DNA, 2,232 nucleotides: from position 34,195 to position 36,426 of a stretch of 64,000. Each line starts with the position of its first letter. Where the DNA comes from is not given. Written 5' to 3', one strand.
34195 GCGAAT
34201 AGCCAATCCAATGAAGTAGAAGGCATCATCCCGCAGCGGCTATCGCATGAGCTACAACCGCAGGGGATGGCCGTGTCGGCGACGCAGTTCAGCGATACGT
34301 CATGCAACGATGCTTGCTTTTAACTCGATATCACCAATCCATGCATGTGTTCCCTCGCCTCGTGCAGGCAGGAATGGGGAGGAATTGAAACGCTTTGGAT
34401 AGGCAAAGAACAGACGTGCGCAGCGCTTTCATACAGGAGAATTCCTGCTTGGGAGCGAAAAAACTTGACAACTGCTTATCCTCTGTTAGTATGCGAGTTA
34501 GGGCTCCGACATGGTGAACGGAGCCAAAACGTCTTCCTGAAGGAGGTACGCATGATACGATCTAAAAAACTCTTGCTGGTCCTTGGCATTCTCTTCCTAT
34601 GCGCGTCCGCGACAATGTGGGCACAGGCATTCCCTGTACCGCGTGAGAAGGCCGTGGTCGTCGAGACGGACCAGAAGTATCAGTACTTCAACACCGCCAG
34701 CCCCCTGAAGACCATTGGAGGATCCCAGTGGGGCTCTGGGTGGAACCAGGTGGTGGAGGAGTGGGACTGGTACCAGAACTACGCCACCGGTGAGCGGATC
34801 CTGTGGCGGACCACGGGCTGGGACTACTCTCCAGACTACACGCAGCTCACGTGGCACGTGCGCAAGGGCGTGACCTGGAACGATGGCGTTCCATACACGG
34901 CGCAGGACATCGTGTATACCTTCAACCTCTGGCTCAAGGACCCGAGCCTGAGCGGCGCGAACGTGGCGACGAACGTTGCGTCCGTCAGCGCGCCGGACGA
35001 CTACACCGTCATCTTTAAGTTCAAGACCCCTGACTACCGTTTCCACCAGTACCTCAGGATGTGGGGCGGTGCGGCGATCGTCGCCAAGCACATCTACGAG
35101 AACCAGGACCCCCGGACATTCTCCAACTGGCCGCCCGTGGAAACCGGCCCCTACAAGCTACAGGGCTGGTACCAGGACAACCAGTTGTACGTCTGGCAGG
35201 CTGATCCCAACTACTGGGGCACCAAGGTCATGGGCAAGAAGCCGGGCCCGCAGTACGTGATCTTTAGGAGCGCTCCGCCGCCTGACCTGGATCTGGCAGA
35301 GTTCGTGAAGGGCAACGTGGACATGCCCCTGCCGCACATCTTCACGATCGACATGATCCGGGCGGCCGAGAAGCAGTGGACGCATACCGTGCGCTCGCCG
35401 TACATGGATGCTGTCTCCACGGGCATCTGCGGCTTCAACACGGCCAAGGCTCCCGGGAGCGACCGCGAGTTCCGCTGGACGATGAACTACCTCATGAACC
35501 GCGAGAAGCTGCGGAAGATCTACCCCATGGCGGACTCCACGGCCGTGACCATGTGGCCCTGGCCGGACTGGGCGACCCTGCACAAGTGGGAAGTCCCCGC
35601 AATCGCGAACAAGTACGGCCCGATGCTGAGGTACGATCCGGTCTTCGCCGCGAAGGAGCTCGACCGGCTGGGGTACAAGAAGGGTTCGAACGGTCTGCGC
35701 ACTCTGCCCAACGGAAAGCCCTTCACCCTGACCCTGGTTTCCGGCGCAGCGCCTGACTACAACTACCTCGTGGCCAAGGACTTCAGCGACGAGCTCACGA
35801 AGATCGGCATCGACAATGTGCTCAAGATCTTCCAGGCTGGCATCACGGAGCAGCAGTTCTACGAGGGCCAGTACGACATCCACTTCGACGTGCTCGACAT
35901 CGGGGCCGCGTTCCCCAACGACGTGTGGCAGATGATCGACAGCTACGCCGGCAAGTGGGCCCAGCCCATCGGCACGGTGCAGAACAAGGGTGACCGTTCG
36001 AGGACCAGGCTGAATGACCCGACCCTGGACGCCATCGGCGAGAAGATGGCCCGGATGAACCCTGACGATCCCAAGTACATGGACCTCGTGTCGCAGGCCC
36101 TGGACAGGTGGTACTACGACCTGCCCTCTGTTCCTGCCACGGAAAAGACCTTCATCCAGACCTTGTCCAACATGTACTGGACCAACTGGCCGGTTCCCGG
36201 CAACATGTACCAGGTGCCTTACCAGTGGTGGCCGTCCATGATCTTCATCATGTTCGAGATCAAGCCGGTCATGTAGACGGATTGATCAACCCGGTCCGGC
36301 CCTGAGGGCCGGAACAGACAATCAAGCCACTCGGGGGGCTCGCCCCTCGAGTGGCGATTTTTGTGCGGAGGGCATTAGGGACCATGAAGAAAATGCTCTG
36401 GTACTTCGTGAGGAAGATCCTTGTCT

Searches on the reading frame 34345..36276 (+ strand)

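Call 55: search_protein_families(library=ncbifam, proteins=[window:34345-36276:+], max_evalue=0.00001)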
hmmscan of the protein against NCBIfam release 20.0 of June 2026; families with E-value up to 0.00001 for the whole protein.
window:34345-36276:+ (643 aa): 8 families
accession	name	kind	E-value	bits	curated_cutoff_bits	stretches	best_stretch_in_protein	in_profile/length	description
TIGR02294.1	nickel_nikA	equivalog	1.3e-23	83.4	393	1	148-516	45-399/501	nickel ABC transporter substrate-binding protein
TIGR04028.1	SBP_KPN_01854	hypoth_equivalog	9.1e-14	50.9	468.5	1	142-241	35-138/509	TIGR04028 family ABC transporter substrate-binding protein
NF045467.1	Opp4A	equivalog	6.1e-12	44.6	650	1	158-494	85-431/556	oligopeptide ABC transporter substrate-binding protein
NF047575.1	opine_bind_CntA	exception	7.2e-11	41.3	800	1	158-514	84-430/535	staphylopine-dependent metal ABC transporter substrate-binding lipoprotein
NF043070.1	DppA_dipep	equivalog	1.8e-10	40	1005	1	158-410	81-344/535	dipeptide ABC transporter periplasmic-binding protein DppA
NF011689.0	PRK15109.1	equivalog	2.1e-10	39.9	560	1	204-413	150-352/547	ABC transporter substrate-binding protein SapA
NF011942.0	PRK15413.1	equivalog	7.6e-08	31.5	594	1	159-447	79-346/512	glutathione ABC transporter substrate-binding protein GsiB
NF045468.1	Opp5A_nikA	equivalog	5.3e-07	28.5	600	1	158-490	64-362/488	nickel ABC transporter substrate-binding protein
